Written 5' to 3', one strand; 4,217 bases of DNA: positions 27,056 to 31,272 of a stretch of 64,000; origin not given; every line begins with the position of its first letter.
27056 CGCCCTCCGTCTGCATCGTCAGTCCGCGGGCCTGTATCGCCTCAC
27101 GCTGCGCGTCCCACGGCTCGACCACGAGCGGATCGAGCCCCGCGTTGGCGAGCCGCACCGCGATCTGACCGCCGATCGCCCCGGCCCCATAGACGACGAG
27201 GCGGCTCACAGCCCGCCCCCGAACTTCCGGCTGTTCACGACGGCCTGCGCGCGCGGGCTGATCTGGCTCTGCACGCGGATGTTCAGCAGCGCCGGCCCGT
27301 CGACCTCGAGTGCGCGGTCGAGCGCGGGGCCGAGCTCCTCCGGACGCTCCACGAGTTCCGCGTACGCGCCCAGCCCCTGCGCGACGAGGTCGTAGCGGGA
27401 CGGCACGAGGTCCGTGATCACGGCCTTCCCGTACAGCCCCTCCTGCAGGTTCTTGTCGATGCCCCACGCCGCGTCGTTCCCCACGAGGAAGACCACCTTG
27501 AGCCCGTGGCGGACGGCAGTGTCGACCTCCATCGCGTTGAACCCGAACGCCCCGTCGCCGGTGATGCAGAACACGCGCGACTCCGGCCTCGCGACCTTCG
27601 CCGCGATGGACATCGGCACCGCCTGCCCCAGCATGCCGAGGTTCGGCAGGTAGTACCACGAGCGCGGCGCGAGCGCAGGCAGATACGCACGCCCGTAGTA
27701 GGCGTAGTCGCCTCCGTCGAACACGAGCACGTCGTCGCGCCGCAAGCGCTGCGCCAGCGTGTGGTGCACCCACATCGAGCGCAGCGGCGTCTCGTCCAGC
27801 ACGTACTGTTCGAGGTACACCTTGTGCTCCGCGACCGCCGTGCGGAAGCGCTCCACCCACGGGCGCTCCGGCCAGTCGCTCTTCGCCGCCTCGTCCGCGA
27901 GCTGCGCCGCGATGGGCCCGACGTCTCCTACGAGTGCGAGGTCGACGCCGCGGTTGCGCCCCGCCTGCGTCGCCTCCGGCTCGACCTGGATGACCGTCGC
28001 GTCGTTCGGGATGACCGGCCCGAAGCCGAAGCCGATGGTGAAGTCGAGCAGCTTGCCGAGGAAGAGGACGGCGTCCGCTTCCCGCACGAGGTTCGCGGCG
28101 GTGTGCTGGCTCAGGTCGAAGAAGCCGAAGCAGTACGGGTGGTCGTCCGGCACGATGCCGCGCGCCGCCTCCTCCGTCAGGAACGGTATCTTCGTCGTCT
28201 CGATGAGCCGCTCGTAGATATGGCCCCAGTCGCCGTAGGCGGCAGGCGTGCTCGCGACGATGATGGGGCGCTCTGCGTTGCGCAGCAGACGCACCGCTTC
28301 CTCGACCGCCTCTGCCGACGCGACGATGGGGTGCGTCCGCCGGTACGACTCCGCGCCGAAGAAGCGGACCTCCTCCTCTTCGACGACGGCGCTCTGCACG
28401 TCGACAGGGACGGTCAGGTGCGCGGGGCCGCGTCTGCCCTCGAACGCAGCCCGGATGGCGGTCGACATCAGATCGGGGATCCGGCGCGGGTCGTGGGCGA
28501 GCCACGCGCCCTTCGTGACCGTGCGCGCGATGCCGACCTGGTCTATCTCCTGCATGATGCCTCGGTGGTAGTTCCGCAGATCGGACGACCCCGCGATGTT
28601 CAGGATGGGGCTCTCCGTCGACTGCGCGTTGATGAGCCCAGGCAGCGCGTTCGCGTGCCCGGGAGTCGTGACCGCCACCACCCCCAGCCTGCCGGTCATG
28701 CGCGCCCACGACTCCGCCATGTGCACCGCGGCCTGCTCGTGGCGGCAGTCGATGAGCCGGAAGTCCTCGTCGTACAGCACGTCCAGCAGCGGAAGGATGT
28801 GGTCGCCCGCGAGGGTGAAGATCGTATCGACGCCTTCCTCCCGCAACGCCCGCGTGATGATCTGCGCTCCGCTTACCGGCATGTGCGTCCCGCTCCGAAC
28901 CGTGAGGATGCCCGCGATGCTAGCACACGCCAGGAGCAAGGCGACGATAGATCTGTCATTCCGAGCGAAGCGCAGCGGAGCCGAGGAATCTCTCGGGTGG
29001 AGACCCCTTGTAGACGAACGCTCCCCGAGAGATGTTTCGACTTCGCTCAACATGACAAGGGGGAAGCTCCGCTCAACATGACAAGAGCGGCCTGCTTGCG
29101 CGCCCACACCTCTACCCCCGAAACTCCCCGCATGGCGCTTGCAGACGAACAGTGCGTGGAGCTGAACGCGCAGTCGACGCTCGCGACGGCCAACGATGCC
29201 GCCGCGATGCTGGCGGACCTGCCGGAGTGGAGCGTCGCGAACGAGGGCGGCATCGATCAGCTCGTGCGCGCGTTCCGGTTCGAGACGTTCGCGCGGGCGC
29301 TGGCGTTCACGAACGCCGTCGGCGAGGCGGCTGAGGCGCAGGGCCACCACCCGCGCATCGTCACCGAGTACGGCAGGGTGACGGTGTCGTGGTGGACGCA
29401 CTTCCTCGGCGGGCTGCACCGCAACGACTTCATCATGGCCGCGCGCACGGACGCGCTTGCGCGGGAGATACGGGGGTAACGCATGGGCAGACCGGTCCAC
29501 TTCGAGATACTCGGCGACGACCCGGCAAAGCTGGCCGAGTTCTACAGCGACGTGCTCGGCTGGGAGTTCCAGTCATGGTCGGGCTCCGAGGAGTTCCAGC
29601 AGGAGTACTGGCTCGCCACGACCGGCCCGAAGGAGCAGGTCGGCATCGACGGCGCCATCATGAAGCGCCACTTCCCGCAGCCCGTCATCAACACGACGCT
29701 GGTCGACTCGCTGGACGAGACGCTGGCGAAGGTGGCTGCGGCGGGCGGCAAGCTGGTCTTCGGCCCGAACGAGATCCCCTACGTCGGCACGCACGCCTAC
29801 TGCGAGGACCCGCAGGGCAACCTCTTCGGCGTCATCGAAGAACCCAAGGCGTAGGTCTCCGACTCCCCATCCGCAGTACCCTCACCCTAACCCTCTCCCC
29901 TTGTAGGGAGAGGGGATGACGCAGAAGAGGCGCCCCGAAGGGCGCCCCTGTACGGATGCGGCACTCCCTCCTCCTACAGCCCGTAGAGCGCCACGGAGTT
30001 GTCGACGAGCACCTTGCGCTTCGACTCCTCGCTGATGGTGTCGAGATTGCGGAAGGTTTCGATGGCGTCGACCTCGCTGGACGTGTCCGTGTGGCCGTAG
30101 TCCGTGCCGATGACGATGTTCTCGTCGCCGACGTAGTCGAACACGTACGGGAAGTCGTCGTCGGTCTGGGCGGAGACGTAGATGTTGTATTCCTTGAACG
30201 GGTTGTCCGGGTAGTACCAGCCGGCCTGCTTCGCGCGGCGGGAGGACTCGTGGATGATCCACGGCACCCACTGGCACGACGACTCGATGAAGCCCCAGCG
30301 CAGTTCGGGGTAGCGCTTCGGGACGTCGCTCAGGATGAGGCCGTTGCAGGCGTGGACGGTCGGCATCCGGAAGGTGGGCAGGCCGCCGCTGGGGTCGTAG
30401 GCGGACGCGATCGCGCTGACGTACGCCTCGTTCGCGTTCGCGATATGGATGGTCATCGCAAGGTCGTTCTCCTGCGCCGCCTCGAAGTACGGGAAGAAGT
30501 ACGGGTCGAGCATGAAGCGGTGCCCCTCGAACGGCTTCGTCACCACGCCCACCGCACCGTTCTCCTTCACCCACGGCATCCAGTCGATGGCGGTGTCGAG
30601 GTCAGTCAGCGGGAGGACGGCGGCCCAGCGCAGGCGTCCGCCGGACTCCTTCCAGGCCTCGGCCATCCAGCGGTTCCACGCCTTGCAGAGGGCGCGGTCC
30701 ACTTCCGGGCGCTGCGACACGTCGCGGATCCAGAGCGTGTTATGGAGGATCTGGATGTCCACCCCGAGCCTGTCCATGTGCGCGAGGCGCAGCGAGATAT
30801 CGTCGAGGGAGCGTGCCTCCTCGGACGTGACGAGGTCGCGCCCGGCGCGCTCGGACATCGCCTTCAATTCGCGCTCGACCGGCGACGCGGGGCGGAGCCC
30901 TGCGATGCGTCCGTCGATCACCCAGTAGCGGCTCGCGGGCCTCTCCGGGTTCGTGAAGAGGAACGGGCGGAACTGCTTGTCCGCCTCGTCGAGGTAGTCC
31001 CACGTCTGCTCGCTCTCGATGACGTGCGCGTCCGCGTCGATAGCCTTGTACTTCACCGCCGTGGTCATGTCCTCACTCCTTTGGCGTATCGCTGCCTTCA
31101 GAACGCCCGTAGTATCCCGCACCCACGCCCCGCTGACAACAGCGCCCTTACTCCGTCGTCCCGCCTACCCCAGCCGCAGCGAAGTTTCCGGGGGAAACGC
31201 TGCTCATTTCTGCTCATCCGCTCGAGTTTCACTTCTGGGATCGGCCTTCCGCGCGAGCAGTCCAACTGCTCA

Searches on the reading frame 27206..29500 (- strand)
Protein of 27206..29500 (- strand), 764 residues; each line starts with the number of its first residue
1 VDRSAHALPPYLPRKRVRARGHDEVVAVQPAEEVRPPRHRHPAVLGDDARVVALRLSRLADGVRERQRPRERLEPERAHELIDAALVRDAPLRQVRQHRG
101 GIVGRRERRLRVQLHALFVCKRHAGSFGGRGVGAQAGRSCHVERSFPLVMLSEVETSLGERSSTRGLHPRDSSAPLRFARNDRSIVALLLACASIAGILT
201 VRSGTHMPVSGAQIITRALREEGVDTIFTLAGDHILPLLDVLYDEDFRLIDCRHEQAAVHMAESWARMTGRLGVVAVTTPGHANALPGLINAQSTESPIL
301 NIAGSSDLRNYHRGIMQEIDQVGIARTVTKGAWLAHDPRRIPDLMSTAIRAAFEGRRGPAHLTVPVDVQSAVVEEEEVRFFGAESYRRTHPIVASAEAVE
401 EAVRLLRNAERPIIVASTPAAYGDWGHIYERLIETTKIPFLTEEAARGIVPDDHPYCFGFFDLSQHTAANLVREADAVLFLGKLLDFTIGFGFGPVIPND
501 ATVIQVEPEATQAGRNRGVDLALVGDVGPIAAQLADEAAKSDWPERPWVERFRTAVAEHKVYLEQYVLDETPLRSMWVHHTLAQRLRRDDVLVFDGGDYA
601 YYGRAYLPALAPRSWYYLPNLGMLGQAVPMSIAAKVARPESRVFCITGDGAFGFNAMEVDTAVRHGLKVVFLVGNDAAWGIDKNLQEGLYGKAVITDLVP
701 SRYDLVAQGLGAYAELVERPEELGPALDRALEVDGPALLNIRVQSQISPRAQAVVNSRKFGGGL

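Call 22: search_protein_families(library=pfam, proteins=[window:27206-29500:-], max_evalue=0.00001)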
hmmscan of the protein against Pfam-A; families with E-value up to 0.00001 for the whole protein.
window:27206-29500:- (764 aa): 3 families
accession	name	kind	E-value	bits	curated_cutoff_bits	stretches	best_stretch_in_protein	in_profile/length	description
PF02776.23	TPP_enzyme_N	-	5.6e-36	123.4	26.8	1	210-323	2-118/119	Thiamine pyrophosphate enzyme, N-terminal TPP binding domain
PF02775.26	TPP_enzyme_C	-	1.4e-29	103.3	21.9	1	595-741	1-151/151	Thiamine pyrophosphate enzyme, C-terminal TPP binding domain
PF00205.28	TPP_enzyme_M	-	2.6e-26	92.4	30.4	1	399-534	1-137/137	Thiamine pyrophosphate enzyme, central domain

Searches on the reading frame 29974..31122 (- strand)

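Call 22: search_protein_families(library=pfam, proteins=[window:29974-31122:-], max_evalue=0.00001)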
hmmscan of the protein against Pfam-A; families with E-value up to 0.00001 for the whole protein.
window:29974-31122:- (382 aa): 1 family
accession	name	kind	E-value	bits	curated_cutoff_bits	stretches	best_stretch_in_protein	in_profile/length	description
PF04909.20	Amidohydro_2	-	1.4e-20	74.7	26.4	1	113-382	25-289/289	Amidohydrolase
